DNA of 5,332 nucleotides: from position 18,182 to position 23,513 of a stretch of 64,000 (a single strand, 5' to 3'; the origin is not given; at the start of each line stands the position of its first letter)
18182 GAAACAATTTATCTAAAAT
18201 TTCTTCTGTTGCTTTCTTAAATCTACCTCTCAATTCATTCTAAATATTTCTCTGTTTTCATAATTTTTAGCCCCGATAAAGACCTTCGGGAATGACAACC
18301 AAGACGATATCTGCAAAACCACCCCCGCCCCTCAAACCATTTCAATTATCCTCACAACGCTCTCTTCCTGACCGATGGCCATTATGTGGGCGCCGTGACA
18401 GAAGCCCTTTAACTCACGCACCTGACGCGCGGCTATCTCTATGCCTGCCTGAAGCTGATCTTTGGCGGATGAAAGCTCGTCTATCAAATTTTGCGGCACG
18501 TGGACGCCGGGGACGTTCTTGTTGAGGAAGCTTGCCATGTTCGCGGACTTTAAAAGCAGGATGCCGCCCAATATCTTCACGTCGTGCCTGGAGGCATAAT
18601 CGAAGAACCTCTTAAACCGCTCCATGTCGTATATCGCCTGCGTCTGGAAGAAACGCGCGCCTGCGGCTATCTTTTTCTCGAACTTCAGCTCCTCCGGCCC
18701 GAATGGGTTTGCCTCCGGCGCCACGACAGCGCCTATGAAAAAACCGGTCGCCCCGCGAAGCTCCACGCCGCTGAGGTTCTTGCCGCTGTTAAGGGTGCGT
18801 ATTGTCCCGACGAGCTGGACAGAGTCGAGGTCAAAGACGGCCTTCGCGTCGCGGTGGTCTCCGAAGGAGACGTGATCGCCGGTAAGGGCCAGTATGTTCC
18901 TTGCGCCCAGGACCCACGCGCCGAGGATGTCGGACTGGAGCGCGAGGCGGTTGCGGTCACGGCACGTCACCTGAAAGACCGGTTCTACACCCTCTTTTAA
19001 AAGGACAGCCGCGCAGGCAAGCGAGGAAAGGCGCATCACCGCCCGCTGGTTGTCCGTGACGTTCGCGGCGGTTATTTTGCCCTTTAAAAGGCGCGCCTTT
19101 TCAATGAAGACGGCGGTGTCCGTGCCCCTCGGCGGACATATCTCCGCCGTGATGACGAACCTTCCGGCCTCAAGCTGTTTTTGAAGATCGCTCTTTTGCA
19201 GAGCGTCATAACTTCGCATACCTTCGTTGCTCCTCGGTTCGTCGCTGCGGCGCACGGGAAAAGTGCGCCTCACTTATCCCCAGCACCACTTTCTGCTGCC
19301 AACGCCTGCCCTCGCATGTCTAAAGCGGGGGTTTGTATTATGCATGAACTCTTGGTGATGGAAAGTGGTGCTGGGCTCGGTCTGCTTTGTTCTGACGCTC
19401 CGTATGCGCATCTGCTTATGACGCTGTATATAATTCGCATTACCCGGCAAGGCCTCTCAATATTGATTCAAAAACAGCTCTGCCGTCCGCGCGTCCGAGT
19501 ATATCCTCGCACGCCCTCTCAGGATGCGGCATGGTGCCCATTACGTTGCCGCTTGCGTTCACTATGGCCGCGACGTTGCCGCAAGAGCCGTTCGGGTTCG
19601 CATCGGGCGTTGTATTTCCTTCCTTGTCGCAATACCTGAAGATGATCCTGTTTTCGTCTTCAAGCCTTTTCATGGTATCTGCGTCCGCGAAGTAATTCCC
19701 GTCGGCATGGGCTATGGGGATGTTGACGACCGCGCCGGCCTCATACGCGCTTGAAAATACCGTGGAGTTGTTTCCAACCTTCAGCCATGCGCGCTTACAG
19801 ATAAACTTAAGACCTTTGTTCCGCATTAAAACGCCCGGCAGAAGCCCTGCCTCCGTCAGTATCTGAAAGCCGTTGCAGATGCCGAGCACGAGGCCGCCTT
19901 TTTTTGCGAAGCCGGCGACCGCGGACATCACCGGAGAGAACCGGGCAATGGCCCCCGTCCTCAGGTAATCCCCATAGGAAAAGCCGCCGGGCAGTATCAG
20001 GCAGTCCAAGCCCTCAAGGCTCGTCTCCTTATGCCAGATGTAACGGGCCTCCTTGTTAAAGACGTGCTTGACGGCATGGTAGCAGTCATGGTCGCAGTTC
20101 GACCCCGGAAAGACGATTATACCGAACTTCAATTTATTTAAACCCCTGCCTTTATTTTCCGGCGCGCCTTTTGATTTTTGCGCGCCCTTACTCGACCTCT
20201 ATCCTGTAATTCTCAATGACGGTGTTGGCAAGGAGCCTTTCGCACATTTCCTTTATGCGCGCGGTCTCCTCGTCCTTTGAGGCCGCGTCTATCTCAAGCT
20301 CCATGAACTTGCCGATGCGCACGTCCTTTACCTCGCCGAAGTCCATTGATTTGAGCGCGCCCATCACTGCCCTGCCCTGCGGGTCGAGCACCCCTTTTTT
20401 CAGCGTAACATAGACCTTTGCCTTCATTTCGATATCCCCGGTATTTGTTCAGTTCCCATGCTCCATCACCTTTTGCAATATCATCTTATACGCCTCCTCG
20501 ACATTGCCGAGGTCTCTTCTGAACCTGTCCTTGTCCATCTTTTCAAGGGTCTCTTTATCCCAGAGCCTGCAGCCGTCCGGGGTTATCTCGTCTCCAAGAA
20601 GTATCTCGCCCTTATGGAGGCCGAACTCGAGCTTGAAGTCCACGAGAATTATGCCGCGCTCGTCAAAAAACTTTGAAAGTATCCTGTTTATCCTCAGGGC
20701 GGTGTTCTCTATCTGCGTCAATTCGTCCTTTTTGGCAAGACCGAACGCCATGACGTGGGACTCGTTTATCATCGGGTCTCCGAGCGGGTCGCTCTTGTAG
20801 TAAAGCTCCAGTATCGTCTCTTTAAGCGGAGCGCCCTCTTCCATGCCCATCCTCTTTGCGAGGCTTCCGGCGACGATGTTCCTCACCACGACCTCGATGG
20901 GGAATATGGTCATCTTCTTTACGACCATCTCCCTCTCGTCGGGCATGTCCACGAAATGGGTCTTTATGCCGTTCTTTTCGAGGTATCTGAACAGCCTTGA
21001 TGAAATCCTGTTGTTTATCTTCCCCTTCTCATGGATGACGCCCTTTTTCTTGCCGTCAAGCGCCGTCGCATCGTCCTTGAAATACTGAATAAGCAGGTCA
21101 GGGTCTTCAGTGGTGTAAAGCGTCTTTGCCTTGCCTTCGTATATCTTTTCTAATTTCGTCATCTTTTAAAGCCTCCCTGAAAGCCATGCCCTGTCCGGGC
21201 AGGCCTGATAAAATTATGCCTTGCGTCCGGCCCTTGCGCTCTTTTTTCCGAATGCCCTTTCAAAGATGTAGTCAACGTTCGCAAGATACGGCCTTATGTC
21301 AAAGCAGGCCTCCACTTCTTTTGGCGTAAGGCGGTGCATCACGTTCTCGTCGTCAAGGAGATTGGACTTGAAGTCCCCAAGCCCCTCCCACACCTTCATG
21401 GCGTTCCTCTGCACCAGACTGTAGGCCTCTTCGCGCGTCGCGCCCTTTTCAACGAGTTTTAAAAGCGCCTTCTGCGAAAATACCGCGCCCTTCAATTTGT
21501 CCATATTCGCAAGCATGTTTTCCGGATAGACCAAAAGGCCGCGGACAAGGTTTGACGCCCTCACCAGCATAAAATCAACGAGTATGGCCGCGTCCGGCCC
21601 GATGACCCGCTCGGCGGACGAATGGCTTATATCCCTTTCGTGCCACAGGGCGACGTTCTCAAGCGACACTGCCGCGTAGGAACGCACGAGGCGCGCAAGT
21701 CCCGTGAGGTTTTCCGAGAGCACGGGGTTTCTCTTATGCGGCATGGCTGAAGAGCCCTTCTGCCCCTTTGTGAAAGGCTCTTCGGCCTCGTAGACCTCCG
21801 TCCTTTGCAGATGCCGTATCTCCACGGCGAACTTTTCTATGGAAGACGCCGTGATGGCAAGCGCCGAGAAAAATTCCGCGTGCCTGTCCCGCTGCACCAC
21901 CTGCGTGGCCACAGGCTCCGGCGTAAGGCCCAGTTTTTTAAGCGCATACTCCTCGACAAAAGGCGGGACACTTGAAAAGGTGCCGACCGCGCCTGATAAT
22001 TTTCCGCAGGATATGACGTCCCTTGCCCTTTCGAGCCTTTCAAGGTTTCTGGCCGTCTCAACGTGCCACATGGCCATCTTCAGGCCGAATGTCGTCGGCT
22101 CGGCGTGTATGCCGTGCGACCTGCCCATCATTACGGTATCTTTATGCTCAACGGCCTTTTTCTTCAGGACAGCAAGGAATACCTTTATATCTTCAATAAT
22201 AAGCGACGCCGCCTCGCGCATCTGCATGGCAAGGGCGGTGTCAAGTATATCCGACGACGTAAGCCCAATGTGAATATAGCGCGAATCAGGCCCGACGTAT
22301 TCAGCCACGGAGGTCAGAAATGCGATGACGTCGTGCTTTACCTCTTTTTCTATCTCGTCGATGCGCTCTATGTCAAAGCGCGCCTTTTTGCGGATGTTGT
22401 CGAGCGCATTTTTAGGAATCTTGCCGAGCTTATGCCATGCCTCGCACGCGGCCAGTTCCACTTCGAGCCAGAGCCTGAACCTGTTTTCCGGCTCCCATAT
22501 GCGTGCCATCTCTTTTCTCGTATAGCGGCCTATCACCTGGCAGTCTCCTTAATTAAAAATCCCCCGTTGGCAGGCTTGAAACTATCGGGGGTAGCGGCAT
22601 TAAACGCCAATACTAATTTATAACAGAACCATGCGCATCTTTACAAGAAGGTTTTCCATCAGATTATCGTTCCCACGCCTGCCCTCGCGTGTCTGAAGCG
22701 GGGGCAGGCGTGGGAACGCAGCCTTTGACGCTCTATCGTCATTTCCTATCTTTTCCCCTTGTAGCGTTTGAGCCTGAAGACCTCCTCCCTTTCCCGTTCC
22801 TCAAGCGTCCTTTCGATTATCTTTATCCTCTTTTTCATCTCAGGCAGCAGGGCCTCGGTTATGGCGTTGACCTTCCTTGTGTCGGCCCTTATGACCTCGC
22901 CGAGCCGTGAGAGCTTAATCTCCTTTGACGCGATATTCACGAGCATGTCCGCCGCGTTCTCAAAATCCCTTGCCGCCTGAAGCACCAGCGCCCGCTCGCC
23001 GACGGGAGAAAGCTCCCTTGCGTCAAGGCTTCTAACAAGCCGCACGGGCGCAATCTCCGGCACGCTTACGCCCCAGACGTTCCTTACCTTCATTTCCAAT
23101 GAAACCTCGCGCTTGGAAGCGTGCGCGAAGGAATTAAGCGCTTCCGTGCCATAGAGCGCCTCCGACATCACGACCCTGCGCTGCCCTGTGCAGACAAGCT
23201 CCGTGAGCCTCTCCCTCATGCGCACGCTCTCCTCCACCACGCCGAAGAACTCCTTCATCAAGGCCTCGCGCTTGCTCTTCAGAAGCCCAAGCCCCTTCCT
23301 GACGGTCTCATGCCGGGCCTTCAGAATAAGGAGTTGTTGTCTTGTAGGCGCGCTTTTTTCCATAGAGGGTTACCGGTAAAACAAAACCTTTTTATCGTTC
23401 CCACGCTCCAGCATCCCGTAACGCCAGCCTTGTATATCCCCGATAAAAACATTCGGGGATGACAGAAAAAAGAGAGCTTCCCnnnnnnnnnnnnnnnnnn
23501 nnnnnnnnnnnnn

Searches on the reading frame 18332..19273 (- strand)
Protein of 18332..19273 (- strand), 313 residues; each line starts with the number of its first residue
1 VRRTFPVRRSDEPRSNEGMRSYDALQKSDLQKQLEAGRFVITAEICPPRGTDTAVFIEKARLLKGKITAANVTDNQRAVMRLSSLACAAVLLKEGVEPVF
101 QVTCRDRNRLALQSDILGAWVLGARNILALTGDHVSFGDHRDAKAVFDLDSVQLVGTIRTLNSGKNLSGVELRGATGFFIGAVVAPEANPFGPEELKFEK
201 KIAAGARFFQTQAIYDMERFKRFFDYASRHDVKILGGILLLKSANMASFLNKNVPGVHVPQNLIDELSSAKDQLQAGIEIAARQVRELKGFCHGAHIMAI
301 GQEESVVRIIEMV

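Call 46: search_protein_families(library=pfam, proteins=[window:18332-19273:-], max_evalue=0.00001)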
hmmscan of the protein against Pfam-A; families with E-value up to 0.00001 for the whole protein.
window:18332-19273:- (313 aa): 1 family
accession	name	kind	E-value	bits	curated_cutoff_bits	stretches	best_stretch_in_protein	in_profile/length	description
PF02219.23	MTHFR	-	3.9e-38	131.9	24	1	30-312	2-285/287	Methylenetetrahydrofolate reductase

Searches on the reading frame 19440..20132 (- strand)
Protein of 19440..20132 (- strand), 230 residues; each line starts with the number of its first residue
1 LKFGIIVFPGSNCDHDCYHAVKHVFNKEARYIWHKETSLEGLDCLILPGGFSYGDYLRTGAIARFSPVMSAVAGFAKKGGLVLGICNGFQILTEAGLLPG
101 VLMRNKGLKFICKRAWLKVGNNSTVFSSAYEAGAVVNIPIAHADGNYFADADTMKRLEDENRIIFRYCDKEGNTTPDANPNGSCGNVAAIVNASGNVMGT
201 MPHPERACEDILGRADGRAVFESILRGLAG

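Call 46: search_protein_families(library=pfam, proteins=[window:19440-20132:-], max_evalue=0.00001)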
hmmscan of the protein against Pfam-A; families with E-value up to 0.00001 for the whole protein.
window:19440-20132:- (230 aa): 3 families
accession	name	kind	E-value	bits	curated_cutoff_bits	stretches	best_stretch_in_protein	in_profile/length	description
PF13507.12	GATase_5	-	3.2e-41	141.6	27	1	4-210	5-232/260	CobB/CobQ-like glutamine amidotransferase domain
PF07685.20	GATase_3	-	8.5e-08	32.5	27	1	27-94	25-90/196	CobB/CobQ-like glutamine amidotransferase domain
PF01965.30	DJ-1_PfpI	-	1.5e-07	31.8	26.6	1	37-100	57-115/165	DJ-1/PfpI family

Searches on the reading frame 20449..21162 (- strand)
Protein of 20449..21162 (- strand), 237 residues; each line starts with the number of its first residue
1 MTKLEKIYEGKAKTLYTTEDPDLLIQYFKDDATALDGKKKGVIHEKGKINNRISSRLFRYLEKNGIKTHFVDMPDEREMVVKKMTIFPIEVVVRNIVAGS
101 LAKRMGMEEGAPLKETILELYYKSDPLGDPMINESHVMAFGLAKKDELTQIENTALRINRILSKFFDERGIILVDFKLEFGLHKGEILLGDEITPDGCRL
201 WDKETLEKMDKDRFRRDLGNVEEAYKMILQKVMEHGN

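Call 46: search_protein_families(library=pfam, proteins=[window:20449-21162:-], max_evalue=0.00001)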
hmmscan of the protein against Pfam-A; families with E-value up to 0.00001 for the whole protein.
window:20449-21162:- (237 aa): 1 family
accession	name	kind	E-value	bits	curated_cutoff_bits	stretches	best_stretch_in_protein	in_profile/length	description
PF01259.24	SAICAR_synt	-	3.1e-90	302.4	20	1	6-231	1-232/233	SAICAR synthetase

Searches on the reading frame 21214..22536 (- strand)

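Call 46: search_protein_families(library=pfam, proteins=[window:21214-22536:-], max_evalue=0.00001)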
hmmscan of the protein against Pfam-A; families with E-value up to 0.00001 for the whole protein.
window:21214-22536:- (440 aa): 2 families
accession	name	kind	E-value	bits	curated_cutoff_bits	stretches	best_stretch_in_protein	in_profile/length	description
PF00206.25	Lyase_1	-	4.7e-58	197.5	27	1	7-284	7-310/312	Lyase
PF10397.14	ADSL_C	-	9.3e-24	84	32.7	1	350-428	1-79/79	Adenylosuccinate lyase C-terminus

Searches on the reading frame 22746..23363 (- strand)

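Call 47: search_protein_families(library=pfam, proteins=[window:22746-23363:-], max_evalue=0.00001)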
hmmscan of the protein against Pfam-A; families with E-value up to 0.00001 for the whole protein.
window:22746-23363:- (205 aa): 1 family
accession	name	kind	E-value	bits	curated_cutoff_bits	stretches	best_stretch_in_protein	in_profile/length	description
PF01813.22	ATP-synt_D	-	4.3e-41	141.4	25.7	1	11-202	2-195/196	ATP synthase subunit D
